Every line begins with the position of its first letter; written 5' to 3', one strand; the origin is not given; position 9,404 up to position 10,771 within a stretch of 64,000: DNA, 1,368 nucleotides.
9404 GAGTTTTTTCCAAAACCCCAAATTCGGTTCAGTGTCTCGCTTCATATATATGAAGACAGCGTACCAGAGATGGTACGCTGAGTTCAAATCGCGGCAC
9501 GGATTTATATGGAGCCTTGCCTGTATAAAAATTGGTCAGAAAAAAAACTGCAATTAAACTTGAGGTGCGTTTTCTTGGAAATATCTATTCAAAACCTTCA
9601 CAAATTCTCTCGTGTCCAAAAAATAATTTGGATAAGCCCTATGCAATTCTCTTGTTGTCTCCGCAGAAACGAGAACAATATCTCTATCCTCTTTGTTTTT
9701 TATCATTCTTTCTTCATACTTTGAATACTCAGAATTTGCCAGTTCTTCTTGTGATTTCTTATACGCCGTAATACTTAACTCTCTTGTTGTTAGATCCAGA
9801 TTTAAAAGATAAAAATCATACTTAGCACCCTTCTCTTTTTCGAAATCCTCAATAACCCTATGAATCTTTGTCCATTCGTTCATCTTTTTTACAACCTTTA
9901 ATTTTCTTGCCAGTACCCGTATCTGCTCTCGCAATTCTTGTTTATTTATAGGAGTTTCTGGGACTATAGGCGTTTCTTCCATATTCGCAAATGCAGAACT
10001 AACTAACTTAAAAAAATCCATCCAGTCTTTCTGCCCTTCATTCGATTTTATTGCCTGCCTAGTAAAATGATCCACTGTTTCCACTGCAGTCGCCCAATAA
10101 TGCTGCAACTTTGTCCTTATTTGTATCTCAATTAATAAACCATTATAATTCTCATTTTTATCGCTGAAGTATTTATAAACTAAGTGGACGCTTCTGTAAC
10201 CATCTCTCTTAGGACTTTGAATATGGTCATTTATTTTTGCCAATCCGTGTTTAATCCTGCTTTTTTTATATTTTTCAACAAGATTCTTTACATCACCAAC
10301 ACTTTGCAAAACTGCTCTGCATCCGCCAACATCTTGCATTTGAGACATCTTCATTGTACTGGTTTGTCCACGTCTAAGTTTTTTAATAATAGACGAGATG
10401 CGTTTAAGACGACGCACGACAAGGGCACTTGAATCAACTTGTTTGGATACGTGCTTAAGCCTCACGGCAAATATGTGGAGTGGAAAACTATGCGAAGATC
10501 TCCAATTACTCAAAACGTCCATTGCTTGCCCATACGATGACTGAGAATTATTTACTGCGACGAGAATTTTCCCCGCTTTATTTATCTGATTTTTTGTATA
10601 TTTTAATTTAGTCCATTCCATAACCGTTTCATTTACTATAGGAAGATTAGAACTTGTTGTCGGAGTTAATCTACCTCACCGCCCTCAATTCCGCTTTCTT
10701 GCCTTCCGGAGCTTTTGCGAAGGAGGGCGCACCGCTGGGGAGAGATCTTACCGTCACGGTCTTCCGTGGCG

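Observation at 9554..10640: Low-GC islet with a stand-alone RelA/SpoT-homologue synthetase carrying a C-terminal extension: possible toxSAS/CapRel-like toxin or defence module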

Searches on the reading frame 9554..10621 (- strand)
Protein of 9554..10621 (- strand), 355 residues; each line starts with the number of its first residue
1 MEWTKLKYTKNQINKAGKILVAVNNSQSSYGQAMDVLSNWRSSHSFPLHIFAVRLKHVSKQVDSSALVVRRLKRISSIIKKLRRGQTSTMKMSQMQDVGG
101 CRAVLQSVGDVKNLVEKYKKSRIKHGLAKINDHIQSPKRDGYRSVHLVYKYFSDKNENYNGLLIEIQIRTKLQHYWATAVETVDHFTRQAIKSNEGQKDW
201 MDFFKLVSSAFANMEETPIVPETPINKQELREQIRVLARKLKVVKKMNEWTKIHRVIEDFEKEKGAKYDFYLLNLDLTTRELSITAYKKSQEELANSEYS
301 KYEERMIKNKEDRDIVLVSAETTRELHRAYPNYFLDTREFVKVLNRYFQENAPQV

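Call 4: search_protein_families(library=pfam, proteins=[window:9554-10621:-], max_evalue=1)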
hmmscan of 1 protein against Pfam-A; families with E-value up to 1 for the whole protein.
window:9554-10621:- (355 aa): 1 family
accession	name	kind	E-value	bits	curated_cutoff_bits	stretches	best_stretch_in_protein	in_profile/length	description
PF04607.23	RelA_SpoT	-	5.9e-19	68.9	27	1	71-178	2-99/113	Region found in RelA / SpoT proteins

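Call 5: search_protein_families(library=padloc, proteins=[window:9554-10621:-], max_evalue=1)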
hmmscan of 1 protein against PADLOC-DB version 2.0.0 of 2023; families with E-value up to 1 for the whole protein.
window:9554-10621:- (355 aa): 1 family
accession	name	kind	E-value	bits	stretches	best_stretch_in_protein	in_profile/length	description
PDLC04999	PDC-S33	-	1.5e-121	404.1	1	1-349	1-343/349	-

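Call 6: search_protein_families(library=ncbifam, proteins=[window:9554-10621:-], max_evalue=1)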
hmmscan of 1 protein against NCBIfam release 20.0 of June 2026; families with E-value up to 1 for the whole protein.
window:9554-10621:- (355 aa): 2 families
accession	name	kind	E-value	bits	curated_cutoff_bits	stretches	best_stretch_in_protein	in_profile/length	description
NF053588.1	GTPPhKinYjbM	equivalog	3.5e-19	69.4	320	1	63-184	34-156/201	GTP diphosphokinase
NF047363.1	Zn_ribbon_CdsZ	equivalog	0.33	10.4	275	0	226-267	66-107/251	zinc ribbon domain regulatory protein CdsZ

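Call 9: search_solved_structures(query=window:9554-10621:-, max_evalue=10, show_alignments=3)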
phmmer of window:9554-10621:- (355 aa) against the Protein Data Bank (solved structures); distinct sequences matched with E-value up to 10: 14.
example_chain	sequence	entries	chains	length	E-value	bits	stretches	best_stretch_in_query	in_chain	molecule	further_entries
9erv_A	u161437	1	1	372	1e-46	162.9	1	5-348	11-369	RelA/SpoT family protein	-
7ztb_A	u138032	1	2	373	1e-46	162.9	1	5-348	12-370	RelA/SpoT family protein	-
2be3_A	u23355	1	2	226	9.4e-15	57.9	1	66-184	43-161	GTP pyrophosphokinase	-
5f2v_V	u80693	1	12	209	1.2e-13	54.2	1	67-184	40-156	GTP pyrophosphokinase YjbM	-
5ded_D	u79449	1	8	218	1.4e-13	54.1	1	67-184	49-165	GTP pyrophosphokinase YjbM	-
5dec_A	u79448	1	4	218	1.4e-13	54.1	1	67-184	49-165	GTP pyrophosphokinase YjbM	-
6fgk_A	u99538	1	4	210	9.7e-13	51.3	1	70-181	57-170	GTP pyrophosphokinase YwaC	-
3l9d_A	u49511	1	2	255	2e-12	50.2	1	66-184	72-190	Putative GTP pyrophosphokinase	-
6ewz_A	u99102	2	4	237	1.3e-10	44.3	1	50-204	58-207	GTP pyrophosphokinase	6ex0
6fgj_A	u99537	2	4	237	1.3e-10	44.3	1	50-204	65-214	GTP pyrophosphokinase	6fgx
1vj7_A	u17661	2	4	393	0.0036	19.8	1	67-178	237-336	Bifunctional RELA/SPOT | Bifunctional (p)ppGpp synthase/hydrolase RelA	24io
5iqr_8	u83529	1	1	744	0.0094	18.5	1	50-177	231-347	GTP pyrophosphokinase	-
5kps_A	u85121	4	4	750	0.0095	18.4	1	50-177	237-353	GTP pyrophosphokinase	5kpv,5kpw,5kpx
5l3p_z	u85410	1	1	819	0.011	18.2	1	50-177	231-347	GTP pyrophosphokinase,GTP pyrophosphokinase,GTP pyrophosphokinase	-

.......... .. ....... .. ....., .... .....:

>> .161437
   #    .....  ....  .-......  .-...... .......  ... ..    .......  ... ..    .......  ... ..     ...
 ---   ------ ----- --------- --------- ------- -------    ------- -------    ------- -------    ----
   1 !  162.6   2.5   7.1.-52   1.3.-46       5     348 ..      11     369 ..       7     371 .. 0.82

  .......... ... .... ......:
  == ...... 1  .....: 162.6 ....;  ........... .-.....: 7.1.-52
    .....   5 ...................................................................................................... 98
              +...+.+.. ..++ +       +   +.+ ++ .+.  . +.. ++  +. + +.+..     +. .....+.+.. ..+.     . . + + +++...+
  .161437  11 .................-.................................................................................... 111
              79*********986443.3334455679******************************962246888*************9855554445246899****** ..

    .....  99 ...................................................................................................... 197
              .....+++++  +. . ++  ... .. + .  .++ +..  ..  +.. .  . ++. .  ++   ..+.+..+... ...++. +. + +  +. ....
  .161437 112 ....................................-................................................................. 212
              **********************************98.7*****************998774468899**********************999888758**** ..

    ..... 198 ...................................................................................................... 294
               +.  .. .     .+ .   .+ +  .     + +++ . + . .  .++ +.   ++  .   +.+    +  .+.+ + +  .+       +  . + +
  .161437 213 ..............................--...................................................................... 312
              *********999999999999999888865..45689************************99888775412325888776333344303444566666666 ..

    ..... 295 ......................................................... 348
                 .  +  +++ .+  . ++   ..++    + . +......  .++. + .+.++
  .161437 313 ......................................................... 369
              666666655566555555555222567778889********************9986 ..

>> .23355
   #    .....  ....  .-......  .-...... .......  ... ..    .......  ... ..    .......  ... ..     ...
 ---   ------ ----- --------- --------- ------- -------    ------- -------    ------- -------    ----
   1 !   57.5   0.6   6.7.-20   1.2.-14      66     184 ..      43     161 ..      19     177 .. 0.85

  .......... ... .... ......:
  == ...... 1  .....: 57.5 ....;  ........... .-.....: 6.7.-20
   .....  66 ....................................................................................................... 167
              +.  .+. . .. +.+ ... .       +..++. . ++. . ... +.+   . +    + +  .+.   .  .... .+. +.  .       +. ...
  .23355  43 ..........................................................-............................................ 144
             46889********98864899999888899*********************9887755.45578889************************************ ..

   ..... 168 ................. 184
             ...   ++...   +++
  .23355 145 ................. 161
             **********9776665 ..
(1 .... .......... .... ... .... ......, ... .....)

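Call 10: search_protein_families(library=phrogs, proteins=[window:9554-10621:-], max_evalue=1)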
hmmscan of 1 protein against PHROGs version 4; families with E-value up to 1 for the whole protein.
window:9554-10621:- (355 aa): 4 families
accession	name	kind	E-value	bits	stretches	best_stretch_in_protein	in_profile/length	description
phrog_4773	-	unknown function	9.7e-101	338.3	1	4-349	7-350/353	-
phrog_9640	-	unknown function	2.9e-06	27.8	1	70-184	45-168/365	-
phrog_32462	-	unknown function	0.00039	20.6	1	70-181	51-168/330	-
phrog_36122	-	unknown function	0.1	13.6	0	163-182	44-63/79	-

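Call 11: find_homologous_proteins(query=window:9554-10621:-, max_evalue=0.00001)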
Query window:9554-10621:- (355 aa): 5697 proteins with E <= 0.00001 among 7303 candidates; the best 120 are listed.
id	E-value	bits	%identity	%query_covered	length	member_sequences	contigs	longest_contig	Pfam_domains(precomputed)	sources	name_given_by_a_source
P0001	3.0e-229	778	100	100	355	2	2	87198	PF04607.24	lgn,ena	-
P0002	1.7e-197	673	85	99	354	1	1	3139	PF04607.24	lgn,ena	-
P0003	9.0e-173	592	76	99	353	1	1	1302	PF04607.24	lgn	-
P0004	3.1e-172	590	75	98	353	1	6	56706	PF04607.24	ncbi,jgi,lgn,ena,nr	ncbi:MAG: RelA/SpoT domain protein [Parcubacteria group bacterium GW2011_GWB1_40_14]|nr:MAG: RelA/Sp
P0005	2.8e-169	581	78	95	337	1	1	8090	PF04607.24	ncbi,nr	ncbi:MAG: RelA/SpoT domain-containing protein, partial [Candidatus Niyogibacteria bacterium]|nr:RelA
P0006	9.7e-167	572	72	99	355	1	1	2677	PF04607.24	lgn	-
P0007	5.4e-166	570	73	98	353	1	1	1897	PF04607.24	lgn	-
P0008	1.3e-165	568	72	99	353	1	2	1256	PF04607.24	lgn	-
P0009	2.3e-165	568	70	99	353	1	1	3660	PF04607.24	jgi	jgi:ppGpp synthetase/RelA/SpoT-type nucleotidyltranferase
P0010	3.9e-164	564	73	99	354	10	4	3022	PF04607.24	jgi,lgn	jgi:ppGpp synthetase/RelA/SpoT-type nucleotidyltranferase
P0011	4.8e-164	563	71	99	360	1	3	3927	PF04607.24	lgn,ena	-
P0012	6.0e-164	563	72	99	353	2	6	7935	PF04607.24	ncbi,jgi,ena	-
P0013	1.6e-163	562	71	98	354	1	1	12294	PF04607.24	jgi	jgi:hypothetical protein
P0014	1.6e-163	562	72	99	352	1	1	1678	PF04607.24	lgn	-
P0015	1.6e-163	562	71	99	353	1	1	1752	PF04607.24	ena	-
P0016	4.0e-163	560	71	99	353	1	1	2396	PF04607.24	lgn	-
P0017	4.8e-163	560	72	99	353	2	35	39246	PF04607.24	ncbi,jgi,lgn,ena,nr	ncbi:MAG: hypothetical protein A3J06_01295 [Candidatus Moranbacteria bacterium RIFCSPLOWO2_02_FULL_4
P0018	1.9e-162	558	71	99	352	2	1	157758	PF04607.24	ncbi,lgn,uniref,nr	ncbi:MAG: RelA/SpoT domain-containing protein [Candidatus Sungbacteria bacterium]|uniref:RelA/SpoT d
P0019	4.3e-162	557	72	99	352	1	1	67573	PF04607.24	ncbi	-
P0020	7.1e-162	556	71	99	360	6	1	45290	PF04607.24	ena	-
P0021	5.6e-160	550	70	99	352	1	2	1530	PF04607.24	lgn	-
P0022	3.7e-159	547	69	99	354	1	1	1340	PF04607.24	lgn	-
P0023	9.9e-158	543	70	98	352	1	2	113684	PF04607.24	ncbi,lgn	-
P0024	2.7e-156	538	69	99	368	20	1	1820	PF04607.24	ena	-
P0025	3.0e-156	538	70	99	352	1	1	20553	PF04607.24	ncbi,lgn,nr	ncbi:MAG: RelA/SpoT domain-containing protein [Candidatus Komeilibacteria bacterium]|nr:RelA/SpoT do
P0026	3.6e-155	534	68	98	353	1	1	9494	PF04607.24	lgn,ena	-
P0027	4.2e-154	531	68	98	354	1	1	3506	PF04607.24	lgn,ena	-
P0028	6.1e-153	527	67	99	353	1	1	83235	PF04607.24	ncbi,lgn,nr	ncbi:MAG: RelA/SpoT domain-containing protein [Candidatus Buchananbacteria bacterium]|nr:RelA/SpoT d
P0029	9.0e-153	526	66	99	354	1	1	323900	PF04607.24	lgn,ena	-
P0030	1.6e-152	526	70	93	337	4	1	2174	PF04607.24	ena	-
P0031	2.3e-150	518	67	98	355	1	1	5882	PF04607.24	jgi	jgi:ppGpp synthetase/RelA/SpoT-type nucleotidyltranferase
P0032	6.9e-148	510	68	97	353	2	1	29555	PF04607.24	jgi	jgi:ppGpp synthetase/RelA/SpoT-type nucleotidyltranferase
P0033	1.1e-147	510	65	99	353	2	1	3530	PF04607.24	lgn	-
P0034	4.7e-146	504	65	97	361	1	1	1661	PF04607.24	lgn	-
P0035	1.0e-145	503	64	98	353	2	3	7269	PF04607.24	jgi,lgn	jgi:ppGpp synthetase/RelA/SpoT-type nucleotidyltranferase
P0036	1.1e-145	503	66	97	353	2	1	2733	PF04607.24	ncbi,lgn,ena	-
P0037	2.2e-145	502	65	97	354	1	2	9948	PF04607.24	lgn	-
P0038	3.8e-145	501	71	90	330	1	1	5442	PF04607.24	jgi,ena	-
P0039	3.0e-144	498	64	99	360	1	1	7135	PF04607.24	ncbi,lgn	ncbi:MAG: RelA/SpoT domain-containing protein [Candidatus Woesearchaeota archaeon]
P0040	4.5e-144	498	65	97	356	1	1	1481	PF04607.24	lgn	-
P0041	2.1e-143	496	64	98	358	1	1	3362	PF04607.24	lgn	-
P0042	2.8e-143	495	69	90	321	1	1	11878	PF04607.24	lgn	-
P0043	1.1e-141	490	65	97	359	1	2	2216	PF04607.24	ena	-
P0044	2.6e-141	489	63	98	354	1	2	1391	PF04607.24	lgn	-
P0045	1.1e-140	487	64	97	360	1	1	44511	PF04607.24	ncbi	-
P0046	2.2e-140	486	64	98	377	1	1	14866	PF04607.24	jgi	jgi:putative GTP pyrophosphokinase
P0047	1.3e-139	483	65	97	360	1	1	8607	PF04607.24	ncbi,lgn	-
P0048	6.2e-133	461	71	83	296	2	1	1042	PF04607.24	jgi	jgi:ppGpp synthetase/RelA/SpoT-type nucleotidyltranferase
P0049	2.6e-131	456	71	81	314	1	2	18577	PF04607.24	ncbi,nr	ncbi:RelA/SpoT domain-containing protein [Patescibacteria group bacterium]|nr:RelA/SpoT domain-conta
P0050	5.9e-124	432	56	99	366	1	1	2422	PF04607.24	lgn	-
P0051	5.1e-123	429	55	99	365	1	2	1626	PF04607.24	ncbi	-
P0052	4.9e-122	425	74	72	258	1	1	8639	PF04607.24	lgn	-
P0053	4.1e-120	419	55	100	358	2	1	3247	PF04607.24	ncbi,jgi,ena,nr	ncbi:RelA/SpoT domain-containing protein [bacterium]|nr:RelA/SpoT domain-containing protein [bacteri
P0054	1.6e-119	417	56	99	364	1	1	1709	PF04607.24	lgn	-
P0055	3.3e-119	416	54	99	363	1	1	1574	PF04607.24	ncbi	-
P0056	5.6e-118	412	54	99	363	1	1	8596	PF04607.24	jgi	-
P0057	7.1e-117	408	53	99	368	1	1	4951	PF04607.24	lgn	-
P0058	7.6e-117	408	54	99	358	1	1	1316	PF04607.24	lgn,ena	-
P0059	7.6e-117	408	55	98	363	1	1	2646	PF04607.24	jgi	jgi:ppGpp synthetase/RelA/SpoT-type nucleotidyltranferase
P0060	1.4e-116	407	53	99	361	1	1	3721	PF04607.24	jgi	jgi:ppGpp synthetase/RelA/SpoT-type nucleotidyltranferase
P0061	3.2e-116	406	52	100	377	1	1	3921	PF04607.24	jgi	jgi:ppGpp synthetase/RelA/SpoT-type nucleotidyltranferase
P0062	3.8e-116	406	55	99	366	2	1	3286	PF04607.24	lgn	-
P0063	7.9e-116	405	70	73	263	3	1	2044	PF04607.24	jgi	-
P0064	2.5e-115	403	55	98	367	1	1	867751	PF04607.24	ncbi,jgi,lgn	ncbi:MAG: RelA/SpoT domain-containing protein [Patescibacteria group bacterium]|jgi:ppGpp synthetase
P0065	8.0e-115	402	54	99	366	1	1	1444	PF04607.24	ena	-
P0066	1.6e-114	401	55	99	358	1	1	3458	PF04607.24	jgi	jgi:ppGpp synthetase/RelA/SpoT-type nucleotidyltranferase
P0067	1.7e-114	401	69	72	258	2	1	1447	PF04607.24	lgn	-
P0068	5.3e-114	399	53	98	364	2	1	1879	PF04607.24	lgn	-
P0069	6.1e-114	399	52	99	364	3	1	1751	PF04607.24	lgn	-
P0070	1.5e-113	397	53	99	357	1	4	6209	PF04607.24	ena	-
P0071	3.3e-112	393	52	100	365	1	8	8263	PF04607.24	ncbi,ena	-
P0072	2.3e-111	390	52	99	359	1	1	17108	PF04607.24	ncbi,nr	ncbi:MAG: RelA/SpoT domain-containing protein [Candidatus Micrarchaeota archaeon]|nr:RelA/SpoT domai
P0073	5.8e-111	389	51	99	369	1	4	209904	PF04607.24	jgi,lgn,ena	-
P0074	1.8e-110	387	51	96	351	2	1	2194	PF04607.24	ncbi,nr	ncbi:MAG: RelA/SpoT domain-containing protein, partial [Nanoarchaeota archaeon]|nr:RelA/SpoT domain-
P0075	5.6e-110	386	53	98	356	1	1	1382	PF04607.24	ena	-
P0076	7.1e-110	385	54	98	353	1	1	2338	PF04607.24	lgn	-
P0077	7.5e-110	385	51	99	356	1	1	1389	PF04607.24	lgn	-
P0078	1.0e-109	385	55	98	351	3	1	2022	PF04607.24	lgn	-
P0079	1.2e-109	385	51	96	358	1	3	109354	PF04607.24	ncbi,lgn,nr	ncbi:MAG: RelA/SpoT domain-containing protein [Candidatus Aenigmarchaeota archaeon]|nr:RelA/SpoT dom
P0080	1.4e-109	384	53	98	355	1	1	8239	PF04607.24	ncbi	-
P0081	2.1e-109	384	52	97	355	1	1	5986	PF04607.24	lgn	-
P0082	4.8e-109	383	51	98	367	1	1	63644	PF04607.24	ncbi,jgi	-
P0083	7.1e-109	382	53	96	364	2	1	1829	PF04607.24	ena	-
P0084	1.1e-108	381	53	97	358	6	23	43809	PF04607.24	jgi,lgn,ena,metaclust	metaclust:\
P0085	5.1e-108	379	52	98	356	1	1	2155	PF04607.24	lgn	-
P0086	5.7e-108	379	54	97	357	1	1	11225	PF04607.24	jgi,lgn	-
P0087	6.3e-108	379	50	99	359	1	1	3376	PF04607.24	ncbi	-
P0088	6.7e-108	379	51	98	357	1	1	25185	PF04607.24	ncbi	-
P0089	1.2e-107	378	52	98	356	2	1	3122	PF04607.24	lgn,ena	-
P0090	1.5e-107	378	53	98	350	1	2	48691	PF04607.24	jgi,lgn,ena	-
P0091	2.2e-107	377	51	97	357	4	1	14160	PF04607.24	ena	-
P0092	2.8e-107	377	51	97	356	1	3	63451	PF04607.24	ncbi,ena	-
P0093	3.1e-107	377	52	98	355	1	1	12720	PF04607.24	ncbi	-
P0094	4.1e-107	376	51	98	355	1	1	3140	PF04607.24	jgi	-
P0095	4.3e-107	376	50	98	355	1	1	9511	PF04607.24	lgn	-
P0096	4.6e-107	376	53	98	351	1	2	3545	PF04607.24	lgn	-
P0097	5.1e-107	376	51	98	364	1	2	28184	PF04607.24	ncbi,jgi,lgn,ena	-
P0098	5.4e-107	376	51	99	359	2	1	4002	PF04607.24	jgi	-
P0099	5.5e-107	376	52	97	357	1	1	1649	PF04607.24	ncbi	-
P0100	5.6e-107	376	52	97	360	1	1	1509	PF04607.24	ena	-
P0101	7.3e-107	375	51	97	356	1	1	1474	PF04607.24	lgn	-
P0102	9.7e-107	375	51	98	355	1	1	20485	PF04607.24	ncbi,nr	ncbi:TPA: RelA/SpoT domain-containing protein [Candidatus Micrarchaeota archaeon]|nr:RelA/SpoT domai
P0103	1.0e-106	375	53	97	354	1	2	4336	PF04607.24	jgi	jgi:ppGpp synthetase/RelA/SpoT-type nucleotidyltranferase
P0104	1.4e-106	374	52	97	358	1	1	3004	PF04607.24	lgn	-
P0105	1.5e-106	374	50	97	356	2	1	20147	PF04607.24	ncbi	-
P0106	1.6e-106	374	51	97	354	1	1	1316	PF04607.24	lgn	-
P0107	1.8e-106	374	51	98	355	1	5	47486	PF04607.24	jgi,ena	-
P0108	2.6e-106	374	51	97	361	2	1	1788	PF04607.24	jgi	-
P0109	2.8e-106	374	52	97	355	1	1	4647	PF04607.24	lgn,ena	-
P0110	3.5e-106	373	51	98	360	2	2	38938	PF04607.24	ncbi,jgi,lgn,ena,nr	ncbi:RelA/SpoT domain-containing protein [Candidatus Micrarchaeota archaeon]|nr:RelA/SpoT domain-con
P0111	3.5e-106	373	50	98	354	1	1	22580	PF04607.24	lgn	-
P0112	4.3e-106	373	49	97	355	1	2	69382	PF04607.24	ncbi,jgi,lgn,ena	-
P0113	5.8e-106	372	49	98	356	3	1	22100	PF04607.24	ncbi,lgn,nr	ncbi:RelA/SpoT domain-containing protein [Candidatus Woesearchaeota archaeon]|nr:RelA/SpoT domain-co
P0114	7.0e-106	372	50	99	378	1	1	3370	PF04607.24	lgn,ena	-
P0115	8.2e-106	372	48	99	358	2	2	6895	PF04607.24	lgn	-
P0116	9.9e-106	372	53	97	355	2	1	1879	PF04607.24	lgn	-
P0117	1.1e-105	372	53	98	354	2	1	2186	PF04607.24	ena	-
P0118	1.1e-105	372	51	97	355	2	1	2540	PF04607.24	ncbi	-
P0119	1.3e-105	371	51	98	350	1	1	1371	PF04607.24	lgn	-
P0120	1.5e-105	371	52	95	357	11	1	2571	PF04607.24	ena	-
